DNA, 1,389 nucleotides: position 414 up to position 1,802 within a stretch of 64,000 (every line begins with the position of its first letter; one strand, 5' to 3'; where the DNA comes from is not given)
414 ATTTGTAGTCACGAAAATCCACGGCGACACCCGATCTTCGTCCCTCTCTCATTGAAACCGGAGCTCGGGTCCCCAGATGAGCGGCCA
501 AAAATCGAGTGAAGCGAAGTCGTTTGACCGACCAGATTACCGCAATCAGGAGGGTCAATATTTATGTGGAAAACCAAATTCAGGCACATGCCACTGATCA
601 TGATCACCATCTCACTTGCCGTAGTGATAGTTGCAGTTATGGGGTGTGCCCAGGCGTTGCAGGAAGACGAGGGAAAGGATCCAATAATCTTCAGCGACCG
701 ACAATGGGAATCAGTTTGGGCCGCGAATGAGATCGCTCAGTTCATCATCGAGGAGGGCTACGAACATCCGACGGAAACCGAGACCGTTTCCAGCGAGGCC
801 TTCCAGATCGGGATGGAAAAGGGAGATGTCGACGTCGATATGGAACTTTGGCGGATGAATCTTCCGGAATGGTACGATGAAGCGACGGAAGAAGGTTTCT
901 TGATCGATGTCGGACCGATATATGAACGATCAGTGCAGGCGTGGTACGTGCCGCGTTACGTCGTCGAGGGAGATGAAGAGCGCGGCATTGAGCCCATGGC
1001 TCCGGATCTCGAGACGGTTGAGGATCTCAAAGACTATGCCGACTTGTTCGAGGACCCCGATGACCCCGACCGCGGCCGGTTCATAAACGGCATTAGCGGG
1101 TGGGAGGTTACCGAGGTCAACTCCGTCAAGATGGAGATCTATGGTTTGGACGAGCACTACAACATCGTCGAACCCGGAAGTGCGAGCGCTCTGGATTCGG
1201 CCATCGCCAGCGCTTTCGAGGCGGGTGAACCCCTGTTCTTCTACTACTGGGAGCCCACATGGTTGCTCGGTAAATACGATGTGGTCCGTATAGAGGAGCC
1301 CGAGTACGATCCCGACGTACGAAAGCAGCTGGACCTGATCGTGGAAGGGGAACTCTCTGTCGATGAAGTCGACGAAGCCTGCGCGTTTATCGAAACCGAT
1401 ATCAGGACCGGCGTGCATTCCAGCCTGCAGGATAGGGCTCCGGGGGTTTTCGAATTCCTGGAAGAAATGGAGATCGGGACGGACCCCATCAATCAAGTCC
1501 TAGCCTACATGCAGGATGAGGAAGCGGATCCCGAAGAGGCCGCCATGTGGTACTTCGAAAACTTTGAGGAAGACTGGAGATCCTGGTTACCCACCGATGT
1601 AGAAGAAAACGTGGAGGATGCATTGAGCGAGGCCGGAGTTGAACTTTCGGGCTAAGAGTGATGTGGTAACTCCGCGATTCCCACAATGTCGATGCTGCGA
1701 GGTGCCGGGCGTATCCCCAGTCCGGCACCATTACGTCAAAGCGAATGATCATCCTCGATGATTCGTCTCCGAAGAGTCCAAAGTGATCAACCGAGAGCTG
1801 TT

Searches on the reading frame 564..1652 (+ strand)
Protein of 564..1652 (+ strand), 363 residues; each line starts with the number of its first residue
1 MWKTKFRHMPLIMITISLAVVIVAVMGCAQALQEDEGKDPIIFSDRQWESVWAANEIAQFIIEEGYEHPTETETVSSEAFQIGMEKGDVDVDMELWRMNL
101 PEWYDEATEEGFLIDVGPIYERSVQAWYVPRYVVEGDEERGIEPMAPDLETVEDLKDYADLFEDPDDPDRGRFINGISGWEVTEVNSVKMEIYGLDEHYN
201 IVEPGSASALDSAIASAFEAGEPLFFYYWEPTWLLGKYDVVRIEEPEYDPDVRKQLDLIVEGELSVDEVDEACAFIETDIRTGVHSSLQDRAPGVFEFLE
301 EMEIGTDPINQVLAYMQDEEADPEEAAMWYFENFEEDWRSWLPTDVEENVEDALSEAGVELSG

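Call 19: search_protein_families(library=pfam, proteins=[window:564-1652:+], max_evalue=0.001)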
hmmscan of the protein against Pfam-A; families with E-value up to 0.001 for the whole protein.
window:564-1652:+ (363 aa): 1 family
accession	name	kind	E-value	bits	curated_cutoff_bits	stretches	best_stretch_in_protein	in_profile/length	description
PF04069.17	OpuAC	-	1.9e-48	165.8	21.2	1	40-332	2-256/257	Substrate binding domain of ABC-type glycine betaine transport system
